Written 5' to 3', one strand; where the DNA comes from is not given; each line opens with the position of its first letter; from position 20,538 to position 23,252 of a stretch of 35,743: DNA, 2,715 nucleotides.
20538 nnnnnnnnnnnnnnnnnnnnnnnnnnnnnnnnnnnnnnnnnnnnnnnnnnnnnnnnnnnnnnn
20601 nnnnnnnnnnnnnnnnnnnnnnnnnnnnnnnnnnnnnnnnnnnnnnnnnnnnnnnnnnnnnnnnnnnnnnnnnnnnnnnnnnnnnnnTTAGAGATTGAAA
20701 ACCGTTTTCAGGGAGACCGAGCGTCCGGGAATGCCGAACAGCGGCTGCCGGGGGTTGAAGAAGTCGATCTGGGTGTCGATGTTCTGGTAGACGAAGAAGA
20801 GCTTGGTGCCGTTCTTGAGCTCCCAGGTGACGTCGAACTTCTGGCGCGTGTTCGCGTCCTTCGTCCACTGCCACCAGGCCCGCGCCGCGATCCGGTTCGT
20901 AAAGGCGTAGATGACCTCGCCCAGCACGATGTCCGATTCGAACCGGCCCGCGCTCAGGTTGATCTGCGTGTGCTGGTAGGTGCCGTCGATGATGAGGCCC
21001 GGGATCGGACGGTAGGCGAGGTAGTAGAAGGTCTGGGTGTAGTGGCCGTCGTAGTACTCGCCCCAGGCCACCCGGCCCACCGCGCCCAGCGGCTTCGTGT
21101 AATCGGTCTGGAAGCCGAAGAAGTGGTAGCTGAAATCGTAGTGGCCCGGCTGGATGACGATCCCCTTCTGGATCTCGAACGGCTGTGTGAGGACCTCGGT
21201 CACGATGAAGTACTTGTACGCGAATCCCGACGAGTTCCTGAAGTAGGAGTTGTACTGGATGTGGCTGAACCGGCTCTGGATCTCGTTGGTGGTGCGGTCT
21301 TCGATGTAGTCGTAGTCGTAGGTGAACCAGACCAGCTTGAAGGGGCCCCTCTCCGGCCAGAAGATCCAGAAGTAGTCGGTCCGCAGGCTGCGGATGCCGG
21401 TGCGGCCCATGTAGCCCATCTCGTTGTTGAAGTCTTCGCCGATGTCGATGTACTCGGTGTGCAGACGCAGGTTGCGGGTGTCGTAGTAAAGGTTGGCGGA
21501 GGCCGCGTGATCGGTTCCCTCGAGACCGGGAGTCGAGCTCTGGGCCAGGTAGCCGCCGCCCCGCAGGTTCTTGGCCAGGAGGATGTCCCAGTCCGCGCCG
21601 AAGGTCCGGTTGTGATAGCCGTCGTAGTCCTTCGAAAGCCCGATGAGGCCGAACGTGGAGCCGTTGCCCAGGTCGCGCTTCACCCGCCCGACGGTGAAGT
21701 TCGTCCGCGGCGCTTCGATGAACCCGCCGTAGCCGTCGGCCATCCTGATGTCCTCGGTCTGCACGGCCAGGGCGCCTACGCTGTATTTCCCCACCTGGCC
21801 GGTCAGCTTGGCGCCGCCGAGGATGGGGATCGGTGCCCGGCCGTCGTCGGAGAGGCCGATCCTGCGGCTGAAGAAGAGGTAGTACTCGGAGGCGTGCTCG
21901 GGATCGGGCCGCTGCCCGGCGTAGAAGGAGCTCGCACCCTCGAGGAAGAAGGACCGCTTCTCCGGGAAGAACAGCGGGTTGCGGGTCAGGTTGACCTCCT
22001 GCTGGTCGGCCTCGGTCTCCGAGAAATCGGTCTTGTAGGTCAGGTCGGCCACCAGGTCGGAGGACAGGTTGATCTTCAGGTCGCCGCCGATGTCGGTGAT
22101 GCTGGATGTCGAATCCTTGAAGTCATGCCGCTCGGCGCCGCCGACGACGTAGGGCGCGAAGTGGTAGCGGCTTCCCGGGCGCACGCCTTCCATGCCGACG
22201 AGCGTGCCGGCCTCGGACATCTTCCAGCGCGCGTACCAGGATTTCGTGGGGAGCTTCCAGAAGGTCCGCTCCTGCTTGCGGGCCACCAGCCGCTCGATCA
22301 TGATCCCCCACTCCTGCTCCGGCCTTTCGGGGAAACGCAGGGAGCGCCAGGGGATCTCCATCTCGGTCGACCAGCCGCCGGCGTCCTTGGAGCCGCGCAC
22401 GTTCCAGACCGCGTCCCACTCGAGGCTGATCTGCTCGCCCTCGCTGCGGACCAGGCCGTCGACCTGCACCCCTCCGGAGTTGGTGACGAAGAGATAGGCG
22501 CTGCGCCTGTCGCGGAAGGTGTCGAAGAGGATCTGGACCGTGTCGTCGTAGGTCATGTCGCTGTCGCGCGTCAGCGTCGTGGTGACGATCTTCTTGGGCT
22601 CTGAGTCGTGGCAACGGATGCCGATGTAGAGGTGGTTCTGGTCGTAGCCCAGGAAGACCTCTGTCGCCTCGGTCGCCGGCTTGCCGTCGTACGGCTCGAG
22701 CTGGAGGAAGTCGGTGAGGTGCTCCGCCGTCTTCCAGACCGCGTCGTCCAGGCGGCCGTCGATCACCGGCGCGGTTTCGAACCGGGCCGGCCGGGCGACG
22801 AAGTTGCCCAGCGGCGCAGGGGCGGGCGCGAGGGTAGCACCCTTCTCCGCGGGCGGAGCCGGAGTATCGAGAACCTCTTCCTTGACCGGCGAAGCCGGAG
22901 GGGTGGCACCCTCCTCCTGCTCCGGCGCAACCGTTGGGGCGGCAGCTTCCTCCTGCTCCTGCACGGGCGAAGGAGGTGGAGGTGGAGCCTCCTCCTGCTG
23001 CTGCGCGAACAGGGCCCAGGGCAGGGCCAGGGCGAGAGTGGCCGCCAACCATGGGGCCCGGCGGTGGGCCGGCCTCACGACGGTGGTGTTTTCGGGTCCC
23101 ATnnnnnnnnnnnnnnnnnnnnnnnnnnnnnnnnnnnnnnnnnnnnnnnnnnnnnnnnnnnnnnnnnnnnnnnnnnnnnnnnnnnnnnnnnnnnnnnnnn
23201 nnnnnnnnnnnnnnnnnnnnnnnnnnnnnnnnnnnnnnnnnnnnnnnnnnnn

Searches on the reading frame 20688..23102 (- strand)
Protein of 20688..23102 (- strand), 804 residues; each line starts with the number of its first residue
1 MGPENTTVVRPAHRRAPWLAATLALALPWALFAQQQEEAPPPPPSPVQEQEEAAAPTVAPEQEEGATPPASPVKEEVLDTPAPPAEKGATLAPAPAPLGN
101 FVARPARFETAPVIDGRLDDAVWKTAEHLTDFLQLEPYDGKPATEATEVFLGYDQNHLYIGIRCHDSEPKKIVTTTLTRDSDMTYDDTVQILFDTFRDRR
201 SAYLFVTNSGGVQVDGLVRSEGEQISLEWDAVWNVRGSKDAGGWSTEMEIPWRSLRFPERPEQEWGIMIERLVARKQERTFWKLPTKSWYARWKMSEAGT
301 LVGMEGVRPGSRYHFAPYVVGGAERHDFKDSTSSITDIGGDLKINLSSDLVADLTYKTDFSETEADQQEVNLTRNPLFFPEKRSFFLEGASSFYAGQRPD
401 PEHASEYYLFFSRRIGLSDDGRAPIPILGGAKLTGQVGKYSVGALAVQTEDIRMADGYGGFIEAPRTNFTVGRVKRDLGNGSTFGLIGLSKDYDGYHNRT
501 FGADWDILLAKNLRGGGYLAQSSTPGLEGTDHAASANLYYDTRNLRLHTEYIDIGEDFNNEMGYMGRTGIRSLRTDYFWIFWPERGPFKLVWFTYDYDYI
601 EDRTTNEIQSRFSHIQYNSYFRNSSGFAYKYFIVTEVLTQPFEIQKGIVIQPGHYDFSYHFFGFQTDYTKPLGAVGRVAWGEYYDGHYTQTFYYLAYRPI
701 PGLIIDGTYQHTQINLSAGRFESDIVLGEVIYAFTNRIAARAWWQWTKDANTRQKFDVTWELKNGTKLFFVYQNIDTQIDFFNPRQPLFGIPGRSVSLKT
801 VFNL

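Call 21: find_encoding_contigs(protein=window:20688-23102:-, flank=2000, max_places=3)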
Protein window:20688-23102:- (804 aa): no gene with exactly this product is on record in the collection.
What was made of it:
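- Tried and rejected: An exact look-up of a window protein found no record (call 21).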

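Call 58: search_protein_families(library=pfam, proteins=[window:20688-23102:-], max_evalue=0.001)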
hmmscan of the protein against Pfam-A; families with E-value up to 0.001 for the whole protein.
window:20688-23102:- (804 aa): 2 families
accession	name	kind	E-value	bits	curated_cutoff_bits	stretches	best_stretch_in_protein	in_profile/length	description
PF19313.5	DUF5916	-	1.1e-11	44.7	22.6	1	311-418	3-97/572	Domain of unknown function (DUF5916)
PF06452.16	CBM9_1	-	5.4e-07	30.1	23.4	1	114-269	1-146/185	Carbohydrate family 9 binding domain-like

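Call 59: find_homologous_proteins(query=window:20688-23102:-, max_evalue=1e-20)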
Query window:20688-23102:- (804 aa): 2146 proteins with E <= 1e-20 among 8000 candidates; the best 120 are listed.
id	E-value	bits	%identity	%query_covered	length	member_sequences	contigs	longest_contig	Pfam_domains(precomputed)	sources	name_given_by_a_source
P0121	0.0e+0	1894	100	100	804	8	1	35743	PF19313.6,PF06452.17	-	-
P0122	0.0e+0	1786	93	100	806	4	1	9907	PF19313.6,PF06452.17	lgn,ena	-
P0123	0.0e+0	1396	81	88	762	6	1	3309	PF19313.6,PF06452.17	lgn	-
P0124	0.0e+0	1384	72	100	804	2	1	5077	PF19313.6,PF06452.17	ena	-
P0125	0.0e+0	1368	73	100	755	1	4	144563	PF19313.6,PF06452.17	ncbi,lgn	-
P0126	0.0e+0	1350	72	100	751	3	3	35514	PF19313.6,PF06452.17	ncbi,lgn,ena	-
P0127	0.0e+0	1334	78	87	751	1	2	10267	PF19313.6,PF06452.17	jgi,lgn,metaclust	metaclust:\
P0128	0.0e+0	1314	70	100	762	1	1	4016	PF19313.6,PF06452.17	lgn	-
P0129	0.0e+0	1267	73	88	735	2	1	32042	PF19313.6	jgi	jgi:hypothetical protein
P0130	0.0e+0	1171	66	92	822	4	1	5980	PF19313.6,PF06452.17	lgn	-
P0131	0.0e+0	1159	62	100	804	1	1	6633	PF19313.6,PF06452.17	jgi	jgi:hypothetical protein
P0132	0.0e+0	1152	63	95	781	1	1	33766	PF19313.6,PF06452.17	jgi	jgi:hypothetical protein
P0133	0.0e+0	1140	61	100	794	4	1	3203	PF19313.6,PF06452.17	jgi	jgi:hypothetical protein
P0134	0.0e+0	1140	66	87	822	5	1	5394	PF19313.6,PF06452.17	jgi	jgi:hypothetical protein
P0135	0.0e+0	1133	65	87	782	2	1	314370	PF19313.6,PF06452.17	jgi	jgi:hypothetical protein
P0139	0.0e+0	1102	59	100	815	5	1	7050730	PF19313.6,PF06452.17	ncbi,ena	-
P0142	0.0e+0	1092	63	88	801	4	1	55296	PF19313.6,PF06452.17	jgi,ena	-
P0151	0.0e+0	1049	62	87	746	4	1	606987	PF19313.6,PF06452.17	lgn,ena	-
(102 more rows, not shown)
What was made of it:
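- Host taxon: named homologues of the neighbouring gene are Thermoanaerobaculia (call 59).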

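Call 60: find_encoding_contigs(protein=P0122, flank=10000, max_places=4)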
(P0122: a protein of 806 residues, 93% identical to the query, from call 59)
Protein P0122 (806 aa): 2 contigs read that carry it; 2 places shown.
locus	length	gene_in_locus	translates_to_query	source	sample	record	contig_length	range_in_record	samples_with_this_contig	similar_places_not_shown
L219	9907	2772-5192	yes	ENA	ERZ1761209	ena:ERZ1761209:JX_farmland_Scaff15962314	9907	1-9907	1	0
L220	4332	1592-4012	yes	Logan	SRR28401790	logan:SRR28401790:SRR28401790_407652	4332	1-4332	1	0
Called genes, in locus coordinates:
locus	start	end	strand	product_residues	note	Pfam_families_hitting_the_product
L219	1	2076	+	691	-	?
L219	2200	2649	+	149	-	PF02675:AdoMet_dc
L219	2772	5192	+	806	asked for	PF06452:CBM9_1 (weak), PF19313:DUF5916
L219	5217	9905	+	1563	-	?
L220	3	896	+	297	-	?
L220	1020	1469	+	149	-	PF02675:AdoMet_dc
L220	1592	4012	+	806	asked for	PF06452:CBM9_1 (weak), PF19313:DUF5916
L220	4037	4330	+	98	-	?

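Call 61: find_encoding_contigs(protein=P0125, flank=10000, max_places=4)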
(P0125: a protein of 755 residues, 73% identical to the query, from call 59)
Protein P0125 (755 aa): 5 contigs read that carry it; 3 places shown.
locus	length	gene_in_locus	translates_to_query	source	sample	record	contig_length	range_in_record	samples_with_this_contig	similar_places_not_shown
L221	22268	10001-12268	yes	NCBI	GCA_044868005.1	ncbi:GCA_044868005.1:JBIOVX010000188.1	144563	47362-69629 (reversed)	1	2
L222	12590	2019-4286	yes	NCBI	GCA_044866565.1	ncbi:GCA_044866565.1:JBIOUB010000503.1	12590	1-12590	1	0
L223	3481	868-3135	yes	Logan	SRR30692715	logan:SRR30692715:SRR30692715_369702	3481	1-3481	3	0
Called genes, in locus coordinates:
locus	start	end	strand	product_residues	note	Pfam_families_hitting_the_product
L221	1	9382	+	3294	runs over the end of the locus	PF00501:AMP-binding, PF23024:AMP-dom_DIP2-like, PF00550:PP-binding, PF00668:Condensation, PF00501:AMP-binding, PF13193:AMP-binding_C, PF00550:PP-binding, PF00109:ketoacyl-synt, +10 more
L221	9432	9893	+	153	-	PF02675:AdoMet_dc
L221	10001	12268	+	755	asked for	PF06452:CBM9_1 (weak), PF19313:DUF5916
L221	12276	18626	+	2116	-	PF00109:ketoacyl-synt, PF02801:Ketoacyl-synt_C, PF16197:KAsynt_C_assoc, PF22336:RhiE-like_linker, PF22621:CurL-like_PKS_C, PF00698:Acyl_transf_1, PF00550:PP-binding, PF00668:Condensation, +3 more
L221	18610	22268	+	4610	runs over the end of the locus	PF00501:AMP-binding, PF00550:PP-binding, PF13193:AMP-binding_C, PF00668:Condensation, PF00501:AMP-binding, PF13193:AMP-binding_C, PF00550:PP-binding, PF00668:Condensation, +9 more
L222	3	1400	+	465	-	?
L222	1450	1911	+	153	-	PF02675:AdoMet_dc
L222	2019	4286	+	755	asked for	PF06452:CBM9_1 (weak), PF19313:DUF5916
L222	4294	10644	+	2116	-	PF00109:ketoacyl-synt, PF02801:Ketoacyl-synt_C, PF16197:KAsynt_C_assoc, PF22336:RhiE-like_linker, PF22621:CurL-like_PKS_C, PF00698:Acyl_transf_1, PF00550:PP-binding, PF00668:Condensation, +3 more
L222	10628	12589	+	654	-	?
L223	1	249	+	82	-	?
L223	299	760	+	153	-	PF02675:AdoMet_dc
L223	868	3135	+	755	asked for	PF06452:CBM9_1 (weak), PF19313:DUF5916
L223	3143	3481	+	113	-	?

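Call 63: find_encoding_contigs(protein=P0126, flank=10000, max_places=3)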
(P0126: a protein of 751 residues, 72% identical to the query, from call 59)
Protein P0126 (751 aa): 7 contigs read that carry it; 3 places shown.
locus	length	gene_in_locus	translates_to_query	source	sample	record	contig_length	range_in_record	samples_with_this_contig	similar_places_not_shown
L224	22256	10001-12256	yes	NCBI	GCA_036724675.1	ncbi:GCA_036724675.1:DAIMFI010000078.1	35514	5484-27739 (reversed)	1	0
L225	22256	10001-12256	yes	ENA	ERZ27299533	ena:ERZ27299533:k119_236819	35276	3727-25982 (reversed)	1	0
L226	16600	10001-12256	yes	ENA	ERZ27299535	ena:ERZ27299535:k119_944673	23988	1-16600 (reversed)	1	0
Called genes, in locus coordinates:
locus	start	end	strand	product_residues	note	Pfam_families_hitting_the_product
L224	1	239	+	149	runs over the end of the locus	PF02675:AdoMet_dc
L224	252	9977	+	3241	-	PF00501:AMP-binding, PF23024:AMP-dom_DIP2-like, PF00668:Condensation, PF00501:AMP-binding, PF13193:AMP-binding_C, PF00550:PP-binding, PF00109:ketoacyl-synt, PF02801:Ketoacyl-synt_C, +11 more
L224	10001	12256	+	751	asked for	PF06452:CBM9_1 (weak), PF19313:DUF5916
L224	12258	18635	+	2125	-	PF00109:ketoacyl-synt, PF02801:Ketoacyl-synt_C, PF16197:KAsynt_C_assoc, PF22336:RhiE-like_linker, PF22621:CurL-like_PKS_C, PF00698:Acyl_transf_1, PF00550:PP-binding, PF00668:Condensation, +3 more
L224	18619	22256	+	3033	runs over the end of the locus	PF00501:AMP-binding, PF13193:AMP-binding_C, PF00550:PP-binding, PF00668:Condensation, PF00501:AMP-binding, PF13193:AMP-binding_C, PF00550:PP-binding, PF00668:Condensation, +3 more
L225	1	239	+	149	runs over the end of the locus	PF02675:AdoMet_dc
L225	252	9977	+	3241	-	PF00501:AMP-binding, PF23024:AMP-dom_DIP2-like, PF00668:Condensation, PF00501:AMP-binding, PF13193:AMP-binding_C, PF00550:PP-binding, PF00109:ketoacyl-synt, PF02801:Ketoacyl-synt_C, +11 more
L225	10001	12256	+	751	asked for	PF06452:CBM9_1 (weak), PF19313:DUF5916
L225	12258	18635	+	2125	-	PF00109:ketoacyl-synt, PF02801:Ketoacyl-synt_C, PF16197:KAsynt_C_assoc, PF22336:RhiE-like_linker, PF22621:CurL-like_PKS_C, PF00698:Acyl_transf_1, PF00550:PP-binding, PF00668:Condensation, +3 more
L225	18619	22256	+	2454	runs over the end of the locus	?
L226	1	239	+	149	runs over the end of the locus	PF02675:AdoMet_dc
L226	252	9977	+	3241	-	PF00501:AMP-binding, PF23024:AMP-dom_DIP2-like, PF00668:Condensation, PF00501:AMP-binding, PF13193:AMP-binding_C, PF00550:PP-binding, PF00109:ketoacyl-synt, PF02801:Ketoacyl-synt_C, +11 more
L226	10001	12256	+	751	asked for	PF06452:CBM9_1 (weak), PF19313:DUF5916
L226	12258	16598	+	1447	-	?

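Call 64: find_encoding_contigs(protein=P0129, flank=10000, max_places=3)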
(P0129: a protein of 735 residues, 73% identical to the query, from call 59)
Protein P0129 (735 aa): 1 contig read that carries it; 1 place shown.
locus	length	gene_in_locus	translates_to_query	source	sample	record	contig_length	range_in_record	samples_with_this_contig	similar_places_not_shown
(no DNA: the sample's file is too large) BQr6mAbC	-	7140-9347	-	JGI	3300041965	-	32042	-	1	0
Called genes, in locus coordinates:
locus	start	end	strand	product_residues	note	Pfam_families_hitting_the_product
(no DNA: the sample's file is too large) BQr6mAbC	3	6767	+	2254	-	?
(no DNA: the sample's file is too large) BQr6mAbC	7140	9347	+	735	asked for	PF19313:DUF5916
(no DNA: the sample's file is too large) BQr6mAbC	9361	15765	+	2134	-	PF00109:ketoacyl-synt, PF02801:Ketoacyl-synt_C, PF16197:KAsynt_C_assoc, PF22336:RhiE-like_linker, PF22621:CurL-like_PKS_C, PF00698:Acyl_transf_1, PF00550:PP-binding, PF00668:Condensation, +3 more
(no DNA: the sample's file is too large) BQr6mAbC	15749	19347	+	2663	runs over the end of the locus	-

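Call 65: find_encoding_contigs(protein=P0127, flank=10000, max_places=3)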
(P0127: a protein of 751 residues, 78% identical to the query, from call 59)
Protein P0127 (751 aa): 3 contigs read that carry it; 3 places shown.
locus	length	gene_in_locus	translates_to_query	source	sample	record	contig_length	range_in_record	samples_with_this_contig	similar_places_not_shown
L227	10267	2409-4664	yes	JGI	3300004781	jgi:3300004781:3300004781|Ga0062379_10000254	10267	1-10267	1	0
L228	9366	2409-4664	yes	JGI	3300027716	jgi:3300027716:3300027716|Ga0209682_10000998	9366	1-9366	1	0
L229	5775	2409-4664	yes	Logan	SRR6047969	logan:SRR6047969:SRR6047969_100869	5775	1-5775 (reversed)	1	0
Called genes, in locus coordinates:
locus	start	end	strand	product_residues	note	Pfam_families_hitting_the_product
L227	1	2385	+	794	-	?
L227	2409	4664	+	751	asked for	PF06452:CBM9_1 (weak), PF19313:DUF5916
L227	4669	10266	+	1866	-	?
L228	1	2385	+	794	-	?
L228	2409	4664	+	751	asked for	PF06452:CBM9_1 (weak), PF19313:DUF5916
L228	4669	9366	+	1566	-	?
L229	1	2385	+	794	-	?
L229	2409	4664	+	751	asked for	PF06452:CBM9_1 (weak), PF19313:DUF5916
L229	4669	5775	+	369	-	?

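Call 79: find_encoding_contigs(protein=P0139, flank=10000, max_places=2)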
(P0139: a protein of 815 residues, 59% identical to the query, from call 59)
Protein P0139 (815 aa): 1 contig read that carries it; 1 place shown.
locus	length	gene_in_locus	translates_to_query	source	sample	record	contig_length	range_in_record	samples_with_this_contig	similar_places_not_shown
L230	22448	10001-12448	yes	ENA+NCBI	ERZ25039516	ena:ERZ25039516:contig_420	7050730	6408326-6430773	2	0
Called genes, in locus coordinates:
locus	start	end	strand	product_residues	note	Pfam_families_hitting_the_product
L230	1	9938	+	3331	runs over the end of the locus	PF00501:AMP-binding, PF23024:AMP-dom_DIP2-like, PF00550:PP-binding, PF00668:Condensation, PF00501:AMP-binding, PF13193:AMP-binding_C, PF00550:PP-binding, PF00109:ketoacyl-synt, +9 more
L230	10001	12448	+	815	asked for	PF06452:CBM9_1, PF19313:DUF5916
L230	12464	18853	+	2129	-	PF00109:ketoacyl-synt, PF02801:Ketoacyl-synt_C, PF16197:KAsynt_C_assoc, PF22336:RhiE-like_linker, PF22621:CurL-like_PKS_C, PF00698:Acyl_transf_1, PF00550:PP-binding, PF00668:Condensation, +3 more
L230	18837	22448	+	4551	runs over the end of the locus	PF00668:Condensation, PF00501:AMP-binding, PF13193:AMP-binding_C, PF00550:PP-binding, PF00668:Condensation, PF00501:AMP-binding, PF00550:PP-binding, PF13193:AMP-binding_C, +9 more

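Call 80: find_encoding_contigs(protein=P0151, flank=10000, max_places=2)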
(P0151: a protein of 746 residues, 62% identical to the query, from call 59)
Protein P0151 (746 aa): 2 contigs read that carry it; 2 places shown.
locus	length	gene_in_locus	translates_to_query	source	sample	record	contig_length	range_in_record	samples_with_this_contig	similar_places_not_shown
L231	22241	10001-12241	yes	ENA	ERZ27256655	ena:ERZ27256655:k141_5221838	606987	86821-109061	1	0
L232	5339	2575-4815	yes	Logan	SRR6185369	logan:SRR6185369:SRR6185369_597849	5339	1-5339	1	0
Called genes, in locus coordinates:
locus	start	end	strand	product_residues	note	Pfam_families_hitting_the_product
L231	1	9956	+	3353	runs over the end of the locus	PF00501:AMP-binding, PF23024:AMP-dom_DIP2-like, PF00550:PP-binding, PF00668:Condensation, PF00501:AMP-binding, PF13193:AMP-binding_C, PF00550:PP-binding, PF00109:ketoacyl-synt, +9 more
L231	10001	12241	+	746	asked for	PF06452:CBM9_1, PF19313:DUF5916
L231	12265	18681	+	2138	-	PF00109:ketoacyl-synt, PF02801:Ketoacyl-synt_C, PF16197:KAsynt_C_assoc, PF22336:RhiE-like_linker, PF22621:CurL-like_PKS_C, PF00698:Acyl_transf_1, PF00550:PP-binding, PF00668:Condensation, +3 more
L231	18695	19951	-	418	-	PF19985:DUF6421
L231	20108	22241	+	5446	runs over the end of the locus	PF00501:AMP-binding, PF13193:AMP-binding_C, PF00668:Condensation, PF00501:AMP-binding, PF00550:PP-binding, PF13193:AMP-binding_C, PF00668:Condensation, PF00501:AMP-binding, +12 more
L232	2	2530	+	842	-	?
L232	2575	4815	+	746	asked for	PF06452:CBM9_1, PF19313:DUF5916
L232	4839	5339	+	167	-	?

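Call 81: find_encoding_contigs(protein=P0142, flank=10000, max_places=2)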
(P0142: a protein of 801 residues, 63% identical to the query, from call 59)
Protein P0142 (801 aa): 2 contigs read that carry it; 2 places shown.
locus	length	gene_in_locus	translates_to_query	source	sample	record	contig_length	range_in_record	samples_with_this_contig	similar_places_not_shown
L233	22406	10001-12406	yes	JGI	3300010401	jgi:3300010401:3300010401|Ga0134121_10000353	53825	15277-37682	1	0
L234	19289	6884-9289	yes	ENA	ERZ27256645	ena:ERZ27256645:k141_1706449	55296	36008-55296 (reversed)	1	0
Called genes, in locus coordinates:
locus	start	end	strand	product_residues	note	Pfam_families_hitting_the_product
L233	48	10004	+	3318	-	PF00501:AMP-binding, PF23024:AMP-dom_DIP2-like, PF00550:PP-binding, PF00668:Condensation, PF00501:AMP-binding, PF13193:AMP-binding_C, PF00550:PP-binding, PF00109:ketoacyl-synt, +10 more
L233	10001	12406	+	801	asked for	PF06452:CBM9_1, PF19313:DUF5916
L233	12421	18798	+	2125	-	PF00109:ketoacyl-synt, PF02801:Ketoacyl-synt_C, PF16197:KAsynt_C_assoc, PF22336:RhiE-like_linker, PF22621:CurL-like_PKS_C, PF00698:Acyl_transf_1, PF00550:PP-binding, PF00668:Condensation, +3 more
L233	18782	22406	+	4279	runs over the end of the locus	PF00501:AMP-binding, PF00550:PP-binding, PF13193:AMP-binding_C, PF00668:Condensation, PF00501:AMP-binding, PF00550:PP-binding, PF13193:AMP-binding_C, PF00668:Condensation, +8 more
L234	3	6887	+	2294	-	?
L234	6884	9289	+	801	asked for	PF06452:CBM9_1, PF19313:DUF5916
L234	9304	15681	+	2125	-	PF00109:ketoacyl-synt, PF02801:Ketoacyl-synt_C, PF16197:KAsynt_C_assoc, PF22336:RhiE-like_linker, PF22621:CurL-like_PKS_C, PF00698:Acyl_transf_1, PF00550:PP-binding, PF00668:Condensation, +3 more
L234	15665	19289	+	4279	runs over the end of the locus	PF00501:AMP-binding, PF00550:PP-binding, PF13193:AMP-binding_C, PF00668:Condensation, PF00501:AMP-binding, PF00550:PP-binding, PF13193:AMP-binding_C, PF00668:Condensation, +8 more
